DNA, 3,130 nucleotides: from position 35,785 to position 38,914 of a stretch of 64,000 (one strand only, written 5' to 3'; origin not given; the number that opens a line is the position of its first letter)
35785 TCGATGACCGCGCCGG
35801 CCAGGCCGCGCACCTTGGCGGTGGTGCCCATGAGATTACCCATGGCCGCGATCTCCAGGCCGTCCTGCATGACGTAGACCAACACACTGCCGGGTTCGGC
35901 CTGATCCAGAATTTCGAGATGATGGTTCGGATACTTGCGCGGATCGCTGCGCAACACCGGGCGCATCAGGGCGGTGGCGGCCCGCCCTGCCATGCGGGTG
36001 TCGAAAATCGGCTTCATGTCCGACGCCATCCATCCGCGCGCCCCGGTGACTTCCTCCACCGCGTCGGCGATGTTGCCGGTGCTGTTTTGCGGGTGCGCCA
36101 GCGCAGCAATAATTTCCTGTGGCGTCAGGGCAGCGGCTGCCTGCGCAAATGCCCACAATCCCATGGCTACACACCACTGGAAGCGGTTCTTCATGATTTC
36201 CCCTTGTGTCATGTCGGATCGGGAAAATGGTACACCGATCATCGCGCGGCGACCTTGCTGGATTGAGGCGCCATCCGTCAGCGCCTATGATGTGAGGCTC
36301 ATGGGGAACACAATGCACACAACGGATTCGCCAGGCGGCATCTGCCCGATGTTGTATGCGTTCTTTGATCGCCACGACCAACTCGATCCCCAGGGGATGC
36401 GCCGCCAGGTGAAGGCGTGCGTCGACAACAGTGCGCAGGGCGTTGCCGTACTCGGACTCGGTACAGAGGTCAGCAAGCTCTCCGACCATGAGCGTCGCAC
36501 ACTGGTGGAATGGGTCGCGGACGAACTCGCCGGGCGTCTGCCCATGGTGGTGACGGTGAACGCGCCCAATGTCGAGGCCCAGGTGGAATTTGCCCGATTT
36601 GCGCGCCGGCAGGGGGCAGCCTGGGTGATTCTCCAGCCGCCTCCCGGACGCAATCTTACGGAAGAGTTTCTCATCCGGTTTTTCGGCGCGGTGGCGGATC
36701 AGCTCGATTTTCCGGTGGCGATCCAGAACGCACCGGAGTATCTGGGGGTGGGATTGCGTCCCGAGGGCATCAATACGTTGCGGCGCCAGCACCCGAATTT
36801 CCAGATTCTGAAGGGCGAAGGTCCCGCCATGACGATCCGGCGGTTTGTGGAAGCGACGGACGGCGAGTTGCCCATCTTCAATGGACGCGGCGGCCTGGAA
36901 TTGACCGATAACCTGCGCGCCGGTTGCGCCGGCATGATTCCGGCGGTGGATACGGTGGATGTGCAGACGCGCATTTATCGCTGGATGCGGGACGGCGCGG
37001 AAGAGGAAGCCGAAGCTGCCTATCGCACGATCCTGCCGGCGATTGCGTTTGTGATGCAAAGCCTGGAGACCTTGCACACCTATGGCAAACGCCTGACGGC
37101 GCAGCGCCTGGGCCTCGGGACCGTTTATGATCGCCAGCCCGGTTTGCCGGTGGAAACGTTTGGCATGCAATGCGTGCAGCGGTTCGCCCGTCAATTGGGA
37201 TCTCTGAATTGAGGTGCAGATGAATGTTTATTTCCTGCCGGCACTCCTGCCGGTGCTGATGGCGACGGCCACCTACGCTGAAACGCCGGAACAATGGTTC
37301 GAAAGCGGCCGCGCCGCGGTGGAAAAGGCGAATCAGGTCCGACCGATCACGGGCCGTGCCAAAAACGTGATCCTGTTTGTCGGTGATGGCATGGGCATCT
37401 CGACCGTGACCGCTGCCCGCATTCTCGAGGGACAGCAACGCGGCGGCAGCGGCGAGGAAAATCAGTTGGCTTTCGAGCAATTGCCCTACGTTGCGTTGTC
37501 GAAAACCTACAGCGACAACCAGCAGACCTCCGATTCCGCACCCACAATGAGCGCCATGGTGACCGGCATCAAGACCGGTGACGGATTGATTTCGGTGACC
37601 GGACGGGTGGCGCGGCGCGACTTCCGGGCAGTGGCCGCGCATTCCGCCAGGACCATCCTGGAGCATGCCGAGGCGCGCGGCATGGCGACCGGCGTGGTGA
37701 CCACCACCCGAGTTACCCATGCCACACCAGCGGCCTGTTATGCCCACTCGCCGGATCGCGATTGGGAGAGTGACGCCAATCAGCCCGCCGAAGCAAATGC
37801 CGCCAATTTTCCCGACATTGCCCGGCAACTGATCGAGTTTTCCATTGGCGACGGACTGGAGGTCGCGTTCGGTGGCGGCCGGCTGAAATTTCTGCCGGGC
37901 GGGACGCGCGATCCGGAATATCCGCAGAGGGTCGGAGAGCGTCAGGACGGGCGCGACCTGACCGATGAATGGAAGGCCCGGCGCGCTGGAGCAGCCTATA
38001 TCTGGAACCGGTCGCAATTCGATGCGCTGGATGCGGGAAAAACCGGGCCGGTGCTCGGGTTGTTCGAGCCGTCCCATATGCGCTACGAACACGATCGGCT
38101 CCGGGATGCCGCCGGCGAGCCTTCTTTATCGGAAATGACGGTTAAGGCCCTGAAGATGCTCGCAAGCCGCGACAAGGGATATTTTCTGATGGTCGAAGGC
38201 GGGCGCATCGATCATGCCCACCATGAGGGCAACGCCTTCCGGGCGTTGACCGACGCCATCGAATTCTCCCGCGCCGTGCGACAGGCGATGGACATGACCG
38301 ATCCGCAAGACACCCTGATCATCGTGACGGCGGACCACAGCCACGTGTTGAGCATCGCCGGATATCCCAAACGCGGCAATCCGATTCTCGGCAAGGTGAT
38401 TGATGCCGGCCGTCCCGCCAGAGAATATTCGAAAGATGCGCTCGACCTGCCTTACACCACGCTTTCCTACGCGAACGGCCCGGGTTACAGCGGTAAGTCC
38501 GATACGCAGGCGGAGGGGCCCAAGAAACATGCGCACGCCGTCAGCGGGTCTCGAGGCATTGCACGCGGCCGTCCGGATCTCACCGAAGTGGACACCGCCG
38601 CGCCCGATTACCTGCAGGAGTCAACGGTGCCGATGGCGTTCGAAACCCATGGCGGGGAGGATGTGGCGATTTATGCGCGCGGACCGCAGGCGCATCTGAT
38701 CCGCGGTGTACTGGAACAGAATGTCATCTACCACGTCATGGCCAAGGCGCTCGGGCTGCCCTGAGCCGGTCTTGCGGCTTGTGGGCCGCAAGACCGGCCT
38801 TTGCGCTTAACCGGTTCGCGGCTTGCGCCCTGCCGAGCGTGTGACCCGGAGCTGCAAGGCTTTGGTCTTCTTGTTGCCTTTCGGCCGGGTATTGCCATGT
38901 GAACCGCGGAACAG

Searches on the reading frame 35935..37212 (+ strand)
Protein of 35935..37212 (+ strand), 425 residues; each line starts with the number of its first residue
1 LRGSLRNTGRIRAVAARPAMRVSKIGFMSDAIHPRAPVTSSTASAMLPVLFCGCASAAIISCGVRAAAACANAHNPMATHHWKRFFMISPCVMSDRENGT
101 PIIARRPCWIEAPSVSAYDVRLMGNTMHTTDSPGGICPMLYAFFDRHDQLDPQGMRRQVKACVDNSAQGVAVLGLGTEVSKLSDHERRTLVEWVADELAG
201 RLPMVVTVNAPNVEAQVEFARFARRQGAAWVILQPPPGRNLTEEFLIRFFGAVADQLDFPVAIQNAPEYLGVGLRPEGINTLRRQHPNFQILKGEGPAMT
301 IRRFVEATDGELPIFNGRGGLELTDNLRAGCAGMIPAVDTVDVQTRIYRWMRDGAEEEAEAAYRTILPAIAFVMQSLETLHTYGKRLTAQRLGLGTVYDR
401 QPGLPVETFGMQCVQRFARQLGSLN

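Call 17: search_protein_families(library=ncbifam, proteins=[window:35935-37212:+], max_evalue=0.00001)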
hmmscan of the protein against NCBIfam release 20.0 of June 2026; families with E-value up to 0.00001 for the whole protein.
window:35935-37212:+ (425 aa): 6 families
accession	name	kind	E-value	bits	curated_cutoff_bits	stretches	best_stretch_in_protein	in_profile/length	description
TIGR02313.1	HpaI-NOT-DapA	exception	2.5e-19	69.2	396.7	1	134-296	3-165/294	2,4-dihydroxyhept-2-ene-1,7-dioic acid aldolase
TIGR00674.1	dapA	equivalog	3e-16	59.1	206.15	1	144-341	10-206/286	4-hydroxy-tetrahydrodipicolinate synthase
NF003164.0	PRK04147.1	equivalog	3.1e-10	39.8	281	1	135-285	6-157/294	N-acetylneuraminate lyase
NF002958.0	PRK03620.1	subfamily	3.6e-10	39.2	278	1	143-323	21-197/307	5-dehydro-4-deoxyglucarate dehydratase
TIGR00683.1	nanA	equivalog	9.8e-10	38.2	382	1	135-335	3-202/293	N-acetylneuraminate lyase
TIGR03249.1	KdgD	equivalog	4.4e-08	32.6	373.95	1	134-288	10-160/299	5-dehydro-4-deoxyglucarate dehydratase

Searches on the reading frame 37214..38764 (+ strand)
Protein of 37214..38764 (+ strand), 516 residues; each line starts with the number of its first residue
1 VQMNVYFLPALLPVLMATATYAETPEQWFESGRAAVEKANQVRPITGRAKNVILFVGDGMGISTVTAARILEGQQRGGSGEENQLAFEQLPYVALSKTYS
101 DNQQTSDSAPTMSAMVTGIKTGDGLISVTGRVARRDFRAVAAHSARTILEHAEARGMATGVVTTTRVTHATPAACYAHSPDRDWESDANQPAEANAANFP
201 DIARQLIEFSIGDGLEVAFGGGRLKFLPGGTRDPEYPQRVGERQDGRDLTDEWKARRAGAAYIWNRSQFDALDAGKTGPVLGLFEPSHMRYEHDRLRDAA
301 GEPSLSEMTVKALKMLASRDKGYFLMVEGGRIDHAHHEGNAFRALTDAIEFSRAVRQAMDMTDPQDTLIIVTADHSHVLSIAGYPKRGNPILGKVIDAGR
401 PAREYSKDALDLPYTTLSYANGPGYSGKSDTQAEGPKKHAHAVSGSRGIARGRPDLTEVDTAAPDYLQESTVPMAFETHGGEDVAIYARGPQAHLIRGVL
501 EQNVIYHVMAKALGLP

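Call 16: search_protein_families(library=ncbifam, proteins=[window:37214-38764:+], max_evalue=0.00001)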
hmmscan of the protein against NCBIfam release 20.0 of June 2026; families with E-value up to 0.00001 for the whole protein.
window:37214-38764:+ (516 aa): 1 family
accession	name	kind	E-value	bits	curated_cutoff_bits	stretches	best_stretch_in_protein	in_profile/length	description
NF007810.0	PRK10518.1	equivalog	1.7e-43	149.1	540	1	47-381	69-405/482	alkaline phosphatase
